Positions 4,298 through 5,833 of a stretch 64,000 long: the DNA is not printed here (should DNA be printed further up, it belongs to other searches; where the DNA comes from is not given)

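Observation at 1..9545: Compact type II polyketide-synthase-like gene cluster with a PadR regulator and accA directly upstream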

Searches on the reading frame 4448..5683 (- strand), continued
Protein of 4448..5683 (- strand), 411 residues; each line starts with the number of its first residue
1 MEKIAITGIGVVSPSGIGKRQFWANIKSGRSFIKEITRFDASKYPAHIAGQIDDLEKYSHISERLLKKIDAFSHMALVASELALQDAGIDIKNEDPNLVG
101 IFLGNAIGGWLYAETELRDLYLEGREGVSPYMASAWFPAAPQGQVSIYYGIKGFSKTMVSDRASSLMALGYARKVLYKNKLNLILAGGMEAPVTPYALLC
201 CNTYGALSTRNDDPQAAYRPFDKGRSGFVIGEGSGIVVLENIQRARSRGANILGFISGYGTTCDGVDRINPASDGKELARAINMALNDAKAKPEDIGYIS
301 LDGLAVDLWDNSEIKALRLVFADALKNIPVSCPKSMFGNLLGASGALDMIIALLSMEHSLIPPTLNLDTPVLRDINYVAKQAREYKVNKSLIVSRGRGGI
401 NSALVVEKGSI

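Call 102: list_cluster_members(proteins=[P0304, P0346, P0251, P0265, P0249, P0297, P0309, P0322, P0329, P0340])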
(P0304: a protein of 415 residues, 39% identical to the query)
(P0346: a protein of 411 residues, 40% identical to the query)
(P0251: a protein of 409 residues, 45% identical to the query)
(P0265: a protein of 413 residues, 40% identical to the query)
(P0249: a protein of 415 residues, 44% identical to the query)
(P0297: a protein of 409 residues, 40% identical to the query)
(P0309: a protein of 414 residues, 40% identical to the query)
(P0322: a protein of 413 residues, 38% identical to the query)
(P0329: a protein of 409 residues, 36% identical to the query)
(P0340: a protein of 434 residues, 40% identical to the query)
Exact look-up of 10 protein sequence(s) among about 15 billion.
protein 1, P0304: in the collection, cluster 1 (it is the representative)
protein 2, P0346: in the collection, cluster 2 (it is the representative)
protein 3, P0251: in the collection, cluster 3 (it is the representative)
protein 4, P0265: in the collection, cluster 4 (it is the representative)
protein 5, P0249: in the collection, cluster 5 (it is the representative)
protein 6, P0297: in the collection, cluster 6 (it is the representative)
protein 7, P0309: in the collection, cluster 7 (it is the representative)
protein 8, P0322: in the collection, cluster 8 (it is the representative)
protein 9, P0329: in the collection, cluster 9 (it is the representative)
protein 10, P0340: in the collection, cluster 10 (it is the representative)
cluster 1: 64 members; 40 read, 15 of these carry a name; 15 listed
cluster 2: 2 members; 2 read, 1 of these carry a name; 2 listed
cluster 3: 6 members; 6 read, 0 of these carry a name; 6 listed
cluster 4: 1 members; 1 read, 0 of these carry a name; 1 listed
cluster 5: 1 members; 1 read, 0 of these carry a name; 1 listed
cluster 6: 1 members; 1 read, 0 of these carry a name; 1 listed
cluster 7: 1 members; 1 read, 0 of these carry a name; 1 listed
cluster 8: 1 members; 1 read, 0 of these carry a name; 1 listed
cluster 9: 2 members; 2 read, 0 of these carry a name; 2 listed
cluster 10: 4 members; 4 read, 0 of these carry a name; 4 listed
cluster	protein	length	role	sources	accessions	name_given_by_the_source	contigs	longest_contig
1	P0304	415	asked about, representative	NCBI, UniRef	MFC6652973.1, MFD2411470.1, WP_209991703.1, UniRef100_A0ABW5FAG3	beta-ketoacyl-[acyl-carrier-protein] synthase family protein [Paenibacillus rhizoplanae] | Beta-ketoacyl-[acyl-carrier-protein] synthase family protein n=1 Tax=Paenibacillus ...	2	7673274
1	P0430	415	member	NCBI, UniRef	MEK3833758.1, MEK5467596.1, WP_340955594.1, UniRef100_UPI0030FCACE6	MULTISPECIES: beta-ketoacyl-[acyl-carrier-protein] synthase family protein [unclassified ... | beta-ketoacyl-[acyl-carrier-protein] synthase family protein n=1 Tax=unclassified ...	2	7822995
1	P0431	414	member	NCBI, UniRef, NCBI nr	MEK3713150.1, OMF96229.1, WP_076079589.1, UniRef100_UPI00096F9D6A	beta-ketoacyl-[acyl-carrier-protein] synthase family protein [Paenibacillus sp. FSL ... | beta-ketoacyl-[acyl-carrier-protein] synthase family protein n=1 Tax=Paenibacillus sp. ... | hypothetical protein BK146_15380 [Paenibacillus sp. FSL R7-0333]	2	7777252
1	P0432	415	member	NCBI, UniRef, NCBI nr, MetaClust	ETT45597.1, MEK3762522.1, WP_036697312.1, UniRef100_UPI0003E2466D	beta-ketoacyl synthase N-terminal-like domain-containing protein [Paenibacillus sp. FSL ... | beta-ketoacyl-[acyl-carrier-protein] synthase family protein n=1 Tax=unclassified ... | status=active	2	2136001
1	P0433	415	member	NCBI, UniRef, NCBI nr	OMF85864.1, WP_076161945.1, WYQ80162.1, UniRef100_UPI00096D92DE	beta-ketoacyl synthase N-terminal-like domain-containing protein [Paenibacillus sp. FSL ... | beta-ketoacyl-[acyl-carrier-protein] synthase family protein n=1 Tax=Paenibacillus sp. ...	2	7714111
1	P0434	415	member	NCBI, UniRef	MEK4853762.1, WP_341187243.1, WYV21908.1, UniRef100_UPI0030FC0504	beta-ketoacyl synthase N-terminal-like domain-containing protein [Paenibacillus sp. FSL ... | beta-ketoacyl-[acyl-carrier-protein] synthase family protein n=1 Tax=unclassified ...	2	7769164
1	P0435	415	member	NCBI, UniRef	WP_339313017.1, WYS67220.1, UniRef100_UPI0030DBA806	beta-ketoacyl synthase N-terminal-like domain-containing protein [Paenibacillus sp. FSL ... | beta-ketoacyl-[acyl-carrier-protein] synthase family protein n=1 Tax=Paenibacillus sp. ...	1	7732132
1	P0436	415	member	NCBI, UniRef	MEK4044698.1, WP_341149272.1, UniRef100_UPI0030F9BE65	beta-ketoacyl synthase N-terminal-like domain-containing protein [Paenibacillus sp. FSL ... | beta-ketoacyl-[acyl-carrier-protein] synthase family protein n=1 Tax=Paenibacillus sp. ...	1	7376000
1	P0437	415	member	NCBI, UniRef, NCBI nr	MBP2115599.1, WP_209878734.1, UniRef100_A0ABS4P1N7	beta-ketoacyl-[acyl-carrier-protein] synthase family protein [Paenibacillus silagei] | 3-oxoacyl-(Acyl-carrier-protein) synthase n=1 Tax=Paenibacillus silagei TaxID=1670801 ... | beta-ketoacyl synthase N-terminal-like domain-containing protein [Paenibacillus silagei]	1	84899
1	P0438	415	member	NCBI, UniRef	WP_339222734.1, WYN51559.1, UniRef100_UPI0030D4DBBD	beta-ketoacyl synthase N-terminal-like domain-containing protein [Paenibacillus sp. FSL ... | beta-ketoacyl-[acyl-carrier-protein] synthase family protein n=1 Tax=Paenibacillus sp. ...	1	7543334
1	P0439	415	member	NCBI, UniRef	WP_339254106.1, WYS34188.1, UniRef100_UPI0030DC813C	beta-ketoacyl synthase N-terminal-like domain-containing protein [Paenibacillus sp. FSL ... | beta-ketoacyl-[acyl-carrier-protein] synthase family protein n=1 Tax=Paenibacillus sp. ...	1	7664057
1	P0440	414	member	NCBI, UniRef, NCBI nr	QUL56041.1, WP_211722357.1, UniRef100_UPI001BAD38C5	hypothetical protein KDC22_05730 [Paenibacillus tritici] | beta-ketoacyl-[acyl-carrier-protein] synthase family protein n=1 Tax=Paenibacillus ... | beta-ketoacyl synthase N-terminal-like domain-containing protein [Paenibacillus tritici]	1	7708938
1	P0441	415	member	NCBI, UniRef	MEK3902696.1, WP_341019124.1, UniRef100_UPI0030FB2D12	beta-ketoacyl-[acyl-carrier-protein] synthase family protein [Paenibacillus sp. FSL ... | beta-ketoacyl-[acyl-carrier-protein] synthase family protein n=1 Tax=Paenibacillus sp. ...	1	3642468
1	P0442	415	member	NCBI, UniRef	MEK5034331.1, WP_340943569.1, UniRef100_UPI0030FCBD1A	beta-ketoacyl synthase N-terminal-like domain-containing protein [Paenibacillus sp. FSL ... | beta-ketoacyl-[acyl-carrier-protein] synthase family protein n=1 Tax=Paenibacillus sp. ...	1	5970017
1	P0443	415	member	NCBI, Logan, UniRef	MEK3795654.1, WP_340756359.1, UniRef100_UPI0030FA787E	beta-ketoacyl synthase N-terminal-like domain-containing protein [Paenibacillus sp. FSL ... | beta-ketoacyl-[acyl-carrier-protein] synthase family protein n=1 Tax=Paenibacillus sp. ...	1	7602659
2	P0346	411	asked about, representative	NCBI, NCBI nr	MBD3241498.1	MAG: hypothetical protein GF331_12990 [Chitinivibrionales bacterium] | hypothetical protein [Chitinivibrionales bacterium]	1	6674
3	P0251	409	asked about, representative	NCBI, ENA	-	-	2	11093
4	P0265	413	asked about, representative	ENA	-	-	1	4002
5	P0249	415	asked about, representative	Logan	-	-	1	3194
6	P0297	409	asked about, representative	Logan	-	-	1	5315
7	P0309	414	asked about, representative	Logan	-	-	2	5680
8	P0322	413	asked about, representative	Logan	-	-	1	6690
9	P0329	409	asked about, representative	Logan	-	-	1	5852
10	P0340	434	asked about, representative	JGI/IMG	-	-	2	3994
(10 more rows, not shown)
